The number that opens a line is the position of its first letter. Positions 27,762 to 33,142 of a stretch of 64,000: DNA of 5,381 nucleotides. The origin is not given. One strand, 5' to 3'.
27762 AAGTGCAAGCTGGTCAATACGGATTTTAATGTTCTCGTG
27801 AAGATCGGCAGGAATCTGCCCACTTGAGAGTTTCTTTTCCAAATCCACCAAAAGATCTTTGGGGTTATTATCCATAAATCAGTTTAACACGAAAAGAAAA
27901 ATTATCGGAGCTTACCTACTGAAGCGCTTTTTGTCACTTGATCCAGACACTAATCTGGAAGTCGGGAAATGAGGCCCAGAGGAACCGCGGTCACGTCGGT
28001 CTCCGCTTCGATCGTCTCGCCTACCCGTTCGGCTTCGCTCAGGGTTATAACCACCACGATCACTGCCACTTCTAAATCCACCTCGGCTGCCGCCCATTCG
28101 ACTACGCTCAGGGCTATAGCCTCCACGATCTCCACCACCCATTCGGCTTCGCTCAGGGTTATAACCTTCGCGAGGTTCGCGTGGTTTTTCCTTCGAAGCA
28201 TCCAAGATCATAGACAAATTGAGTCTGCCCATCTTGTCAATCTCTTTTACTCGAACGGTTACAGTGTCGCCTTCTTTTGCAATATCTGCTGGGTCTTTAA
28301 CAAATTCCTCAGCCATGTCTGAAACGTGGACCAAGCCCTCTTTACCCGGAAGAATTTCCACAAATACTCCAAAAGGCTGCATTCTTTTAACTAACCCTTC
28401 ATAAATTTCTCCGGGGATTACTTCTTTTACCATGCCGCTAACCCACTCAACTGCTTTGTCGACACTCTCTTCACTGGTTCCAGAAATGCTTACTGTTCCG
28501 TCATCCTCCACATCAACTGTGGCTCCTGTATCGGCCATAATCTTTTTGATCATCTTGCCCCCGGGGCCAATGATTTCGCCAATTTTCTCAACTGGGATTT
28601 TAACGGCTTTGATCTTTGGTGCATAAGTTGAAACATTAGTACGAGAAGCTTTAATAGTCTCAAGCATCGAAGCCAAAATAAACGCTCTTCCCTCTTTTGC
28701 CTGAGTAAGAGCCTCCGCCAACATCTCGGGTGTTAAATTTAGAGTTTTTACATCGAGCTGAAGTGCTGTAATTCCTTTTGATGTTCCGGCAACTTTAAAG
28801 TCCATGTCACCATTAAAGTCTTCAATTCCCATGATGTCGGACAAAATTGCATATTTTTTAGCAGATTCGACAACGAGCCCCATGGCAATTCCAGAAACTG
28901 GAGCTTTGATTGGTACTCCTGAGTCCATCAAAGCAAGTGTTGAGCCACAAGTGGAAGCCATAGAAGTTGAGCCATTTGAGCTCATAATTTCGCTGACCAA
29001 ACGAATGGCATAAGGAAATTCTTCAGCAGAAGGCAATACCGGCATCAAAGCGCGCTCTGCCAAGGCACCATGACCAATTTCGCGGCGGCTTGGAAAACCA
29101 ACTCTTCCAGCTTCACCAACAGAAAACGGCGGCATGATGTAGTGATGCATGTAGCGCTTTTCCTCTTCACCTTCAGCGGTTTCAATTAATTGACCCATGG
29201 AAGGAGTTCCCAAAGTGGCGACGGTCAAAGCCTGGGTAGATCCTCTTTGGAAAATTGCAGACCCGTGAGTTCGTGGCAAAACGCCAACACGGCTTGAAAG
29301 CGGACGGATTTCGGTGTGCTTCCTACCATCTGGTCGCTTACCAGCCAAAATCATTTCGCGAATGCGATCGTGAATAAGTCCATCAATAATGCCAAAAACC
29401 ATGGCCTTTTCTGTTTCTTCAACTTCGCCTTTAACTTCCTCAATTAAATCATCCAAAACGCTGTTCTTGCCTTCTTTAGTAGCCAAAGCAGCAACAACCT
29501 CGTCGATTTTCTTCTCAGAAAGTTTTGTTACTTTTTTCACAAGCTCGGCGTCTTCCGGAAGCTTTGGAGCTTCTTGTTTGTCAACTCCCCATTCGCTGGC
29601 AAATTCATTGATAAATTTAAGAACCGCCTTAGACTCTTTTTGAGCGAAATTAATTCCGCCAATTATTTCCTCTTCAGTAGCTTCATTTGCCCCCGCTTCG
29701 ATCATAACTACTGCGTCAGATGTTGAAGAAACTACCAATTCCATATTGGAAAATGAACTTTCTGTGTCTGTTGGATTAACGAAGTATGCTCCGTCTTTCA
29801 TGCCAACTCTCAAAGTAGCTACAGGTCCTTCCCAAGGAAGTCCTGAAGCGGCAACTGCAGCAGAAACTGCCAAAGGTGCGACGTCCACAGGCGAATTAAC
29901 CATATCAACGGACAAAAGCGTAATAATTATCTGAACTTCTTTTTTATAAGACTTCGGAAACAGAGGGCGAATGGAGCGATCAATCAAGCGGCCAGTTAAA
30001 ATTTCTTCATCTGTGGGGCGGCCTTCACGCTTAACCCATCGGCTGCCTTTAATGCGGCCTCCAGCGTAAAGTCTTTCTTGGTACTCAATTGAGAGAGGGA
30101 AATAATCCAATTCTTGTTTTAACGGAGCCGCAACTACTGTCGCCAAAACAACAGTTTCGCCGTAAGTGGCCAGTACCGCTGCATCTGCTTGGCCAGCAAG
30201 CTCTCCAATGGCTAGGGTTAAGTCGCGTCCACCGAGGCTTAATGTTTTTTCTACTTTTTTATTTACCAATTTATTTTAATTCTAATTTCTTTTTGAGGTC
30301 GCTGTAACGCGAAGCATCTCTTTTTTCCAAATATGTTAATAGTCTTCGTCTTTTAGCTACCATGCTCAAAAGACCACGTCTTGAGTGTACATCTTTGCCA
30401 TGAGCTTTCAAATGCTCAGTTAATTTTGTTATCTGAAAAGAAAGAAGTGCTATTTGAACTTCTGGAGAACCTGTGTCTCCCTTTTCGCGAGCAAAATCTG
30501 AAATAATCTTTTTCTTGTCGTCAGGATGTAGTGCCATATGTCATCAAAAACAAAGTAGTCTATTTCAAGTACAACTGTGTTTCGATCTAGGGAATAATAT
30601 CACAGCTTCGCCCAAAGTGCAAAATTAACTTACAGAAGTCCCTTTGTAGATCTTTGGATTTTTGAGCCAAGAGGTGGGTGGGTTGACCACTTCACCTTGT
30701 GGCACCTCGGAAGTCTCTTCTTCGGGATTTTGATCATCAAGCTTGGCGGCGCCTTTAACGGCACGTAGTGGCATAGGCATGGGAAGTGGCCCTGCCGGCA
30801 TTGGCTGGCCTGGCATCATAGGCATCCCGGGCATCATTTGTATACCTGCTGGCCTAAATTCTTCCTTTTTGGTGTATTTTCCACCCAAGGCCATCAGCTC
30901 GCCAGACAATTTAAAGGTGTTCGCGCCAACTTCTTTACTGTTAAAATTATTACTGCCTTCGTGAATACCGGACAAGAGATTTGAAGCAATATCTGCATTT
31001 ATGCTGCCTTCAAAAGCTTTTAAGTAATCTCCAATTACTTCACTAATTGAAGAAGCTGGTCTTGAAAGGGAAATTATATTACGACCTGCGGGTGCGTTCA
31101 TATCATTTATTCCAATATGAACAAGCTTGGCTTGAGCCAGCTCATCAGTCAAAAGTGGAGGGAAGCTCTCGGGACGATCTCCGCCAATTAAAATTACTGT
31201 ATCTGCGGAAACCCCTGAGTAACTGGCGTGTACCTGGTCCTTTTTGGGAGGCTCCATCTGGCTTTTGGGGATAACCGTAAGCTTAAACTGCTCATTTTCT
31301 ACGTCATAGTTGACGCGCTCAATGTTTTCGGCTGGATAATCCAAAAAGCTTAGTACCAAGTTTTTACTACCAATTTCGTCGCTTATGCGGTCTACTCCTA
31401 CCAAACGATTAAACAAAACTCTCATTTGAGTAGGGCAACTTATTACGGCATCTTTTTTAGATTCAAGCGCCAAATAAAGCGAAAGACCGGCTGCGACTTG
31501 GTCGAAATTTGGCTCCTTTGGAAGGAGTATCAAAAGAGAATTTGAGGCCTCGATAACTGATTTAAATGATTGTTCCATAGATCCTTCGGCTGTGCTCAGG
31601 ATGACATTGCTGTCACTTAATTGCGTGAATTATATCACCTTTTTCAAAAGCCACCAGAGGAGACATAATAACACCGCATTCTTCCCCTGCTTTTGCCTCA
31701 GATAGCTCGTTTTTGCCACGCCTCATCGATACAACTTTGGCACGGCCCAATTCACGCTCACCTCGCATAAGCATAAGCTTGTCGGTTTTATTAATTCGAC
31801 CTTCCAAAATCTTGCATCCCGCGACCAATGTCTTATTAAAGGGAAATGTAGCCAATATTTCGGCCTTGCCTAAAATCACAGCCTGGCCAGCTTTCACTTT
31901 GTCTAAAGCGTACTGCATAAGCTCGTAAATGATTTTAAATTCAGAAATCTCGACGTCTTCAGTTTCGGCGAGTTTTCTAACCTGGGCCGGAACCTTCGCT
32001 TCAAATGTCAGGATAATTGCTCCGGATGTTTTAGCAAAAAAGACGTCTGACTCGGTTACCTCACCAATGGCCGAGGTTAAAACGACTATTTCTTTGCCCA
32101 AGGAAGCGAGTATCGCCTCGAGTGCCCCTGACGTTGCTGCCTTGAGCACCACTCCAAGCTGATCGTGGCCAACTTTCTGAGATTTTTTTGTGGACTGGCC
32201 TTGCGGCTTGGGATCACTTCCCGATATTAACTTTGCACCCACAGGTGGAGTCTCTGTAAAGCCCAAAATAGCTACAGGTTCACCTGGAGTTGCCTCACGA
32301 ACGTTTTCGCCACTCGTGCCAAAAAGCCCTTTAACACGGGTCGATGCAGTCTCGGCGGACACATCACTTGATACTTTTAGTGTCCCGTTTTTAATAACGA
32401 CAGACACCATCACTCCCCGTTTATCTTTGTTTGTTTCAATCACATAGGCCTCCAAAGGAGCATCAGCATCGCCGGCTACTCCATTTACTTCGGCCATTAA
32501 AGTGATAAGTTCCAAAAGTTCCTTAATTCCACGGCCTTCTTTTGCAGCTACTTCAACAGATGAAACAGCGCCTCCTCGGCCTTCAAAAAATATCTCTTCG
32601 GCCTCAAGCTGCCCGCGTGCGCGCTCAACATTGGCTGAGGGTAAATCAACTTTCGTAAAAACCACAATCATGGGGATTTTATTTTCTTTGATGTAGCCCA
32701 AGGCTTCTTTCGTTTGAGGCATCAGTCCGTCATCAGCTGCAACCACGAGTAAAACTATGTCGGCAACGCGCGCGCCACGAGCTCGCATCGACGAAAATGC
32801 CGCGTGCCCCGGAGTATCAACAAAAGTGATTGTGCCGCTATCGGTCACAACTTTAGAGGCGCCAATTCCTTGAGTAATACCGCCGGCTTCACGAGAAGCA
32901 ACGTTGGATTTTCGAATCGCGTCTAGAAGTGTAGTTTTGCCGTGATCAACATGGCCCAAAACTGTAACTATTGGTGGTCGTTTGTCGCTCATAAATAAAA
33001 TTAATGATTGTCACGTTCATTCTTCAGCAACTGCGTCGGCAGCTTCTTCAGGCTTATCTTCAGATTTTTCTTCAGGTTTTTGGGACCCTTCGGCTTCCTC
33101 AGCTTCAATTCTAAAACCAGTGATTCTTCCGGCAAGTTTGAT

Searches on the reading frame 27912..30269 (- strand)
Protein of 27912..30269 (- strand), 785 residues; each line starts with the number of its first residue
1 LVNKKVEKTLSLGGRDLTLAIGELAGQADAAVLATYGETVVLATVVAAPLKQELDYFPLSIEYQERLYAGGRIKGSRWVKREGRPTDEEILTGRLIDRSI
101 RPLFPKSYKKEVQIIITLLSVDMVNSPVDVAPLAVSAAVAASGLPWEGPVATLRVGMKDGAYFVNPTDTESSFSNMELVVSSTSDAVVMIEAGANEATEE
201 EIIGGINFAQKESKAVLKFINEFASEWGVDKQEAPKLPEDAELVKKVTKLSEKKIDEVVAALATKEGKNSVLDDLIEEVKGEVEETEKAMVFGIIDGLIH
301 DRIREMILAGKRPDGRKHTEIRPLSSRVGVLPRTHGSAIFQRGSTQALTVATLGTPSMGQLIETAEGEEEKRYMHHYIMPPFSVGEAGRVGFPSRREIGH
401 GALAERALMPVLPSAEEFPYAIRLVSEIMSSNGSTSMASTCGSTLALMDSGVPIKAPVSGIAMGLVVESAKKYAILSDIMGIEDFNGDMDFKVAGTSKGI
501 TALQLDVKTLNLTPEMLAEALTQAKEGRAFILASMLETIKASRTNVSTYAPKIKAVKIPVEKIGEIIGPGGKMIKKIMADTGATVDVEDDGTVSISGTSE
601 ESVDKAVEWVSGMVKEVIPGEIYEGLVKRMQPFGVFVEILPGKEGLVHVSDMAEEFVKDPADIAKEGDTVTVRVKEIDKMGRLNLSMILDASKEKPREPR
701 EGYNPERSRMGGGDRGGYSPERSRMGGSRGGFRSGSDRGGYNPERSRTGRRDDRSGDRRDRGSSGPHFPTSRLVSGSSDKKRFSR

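Call 22: search_protein_families(library=pfam, proteins=[window:27912-30269:-], max_evalue=0.001)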
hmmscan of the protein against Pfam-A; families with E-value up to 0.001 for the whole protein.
window:27912-30269:- (785 aa): 6 families
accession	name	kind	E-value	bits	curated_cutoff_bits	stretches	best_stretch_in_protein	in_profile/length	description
PF01138.27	RNase_PH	-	7.8e-53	178.8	25.5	2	320-453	1-130/130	3' exoribonuclease family, domain 1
PF00575.29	S1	-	1.5e-15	57.7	22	1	618-687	3-73/74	S1 RNA binding domain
PF00013.35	KH_1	-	7.4e-15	54.9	21.5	1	556-610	4-64/66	KH domain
PF03725.20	RNase_PH_C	-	1.1e-14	54.5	20.8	1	148-211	1-66/67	3' exoribonuclease family, domain 2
PF22675.2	KH-I_KHDC4-BBP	-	1.1e-05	25.7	30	1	563-602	8-48/76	KHDC4/BBP-like, KH-domain type I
PF23459.1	S1_RRP5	-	0.00011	23.1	27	1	619-682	3-66/72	RRP5 S1 domain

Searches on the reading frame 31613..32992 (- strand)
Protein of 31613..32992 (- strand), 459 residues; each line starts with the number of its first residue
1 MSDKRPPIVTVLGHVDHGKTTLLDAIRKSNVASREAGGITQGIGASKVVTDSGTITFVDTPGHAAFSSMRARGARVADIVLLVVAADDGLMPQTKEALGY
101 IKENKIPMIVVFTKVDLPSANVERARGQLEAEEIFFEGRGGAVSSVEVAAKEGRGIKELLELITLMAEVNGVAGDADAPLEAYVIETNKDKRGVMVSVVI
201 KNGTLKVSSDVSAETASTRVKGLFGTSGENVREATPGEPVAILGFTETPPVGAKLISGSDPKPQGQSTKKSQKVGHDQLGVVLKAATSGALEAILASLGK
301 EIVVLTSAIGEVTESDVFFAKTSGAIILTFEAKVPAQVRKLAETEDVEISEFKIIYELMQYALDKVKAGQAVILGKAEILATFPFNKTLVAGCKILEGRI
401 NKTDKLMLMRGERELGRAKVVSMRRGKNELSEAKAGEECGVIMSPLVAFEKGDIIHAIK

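Call 23: search_protein_families(library=pfam, proteins=[window:31613-32992:-], max_evalue=0.001)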
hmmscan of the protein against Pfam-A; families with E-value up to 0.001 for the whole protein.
window:31613-32992:- (459 aa): 10 families
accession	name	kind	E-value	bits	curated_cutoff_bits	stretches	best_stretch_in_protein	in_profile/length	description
PF00009.33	GTP_EFTU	-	4.2e-36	124.8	26.5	1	8-166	5-185/188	Elongation factor Tu GTP binding domain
PF11987.13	IF-2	-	1.3e-21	77.1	27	1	269-360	17-114/117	Translation-initiation factor 2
PF22042.2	EF-G_D2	-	5.3e-15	55.7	27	1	179-257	1-83/84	Elongation factor G domain 2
PF01926.29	MMR_HSR1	-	3e-12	47.1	21.9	1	9-114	2-113/113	50S ribosome-binding GTPase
PF03144.31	GTP_EFTU_D2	-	2.1e-09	38.1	30.3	1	390-443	3-58/73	Elongation factor Tu domain 2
PF14578.12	GTP_EFTU_D4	-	1e-05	25.8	23.8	1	386-455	16-85/86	Elongation factor Tu domain 4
PF00350.29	Dynamin_N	-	4e-05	24.1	27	0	9-41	1-33/168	Dynamin family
PF00071.28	Ras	-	6e-05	23.1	21.6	1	10-163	3-156/162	Ras family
PF10662.15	PduV-EutP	-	0.00022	21.5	21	1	9-162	4-140/143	Ethanolamine utilisation - propanediol utilisation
PF03193.22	RsgA_GTPase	-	0.0009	19.5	30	0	78-163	24-104/174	RsgA GTPase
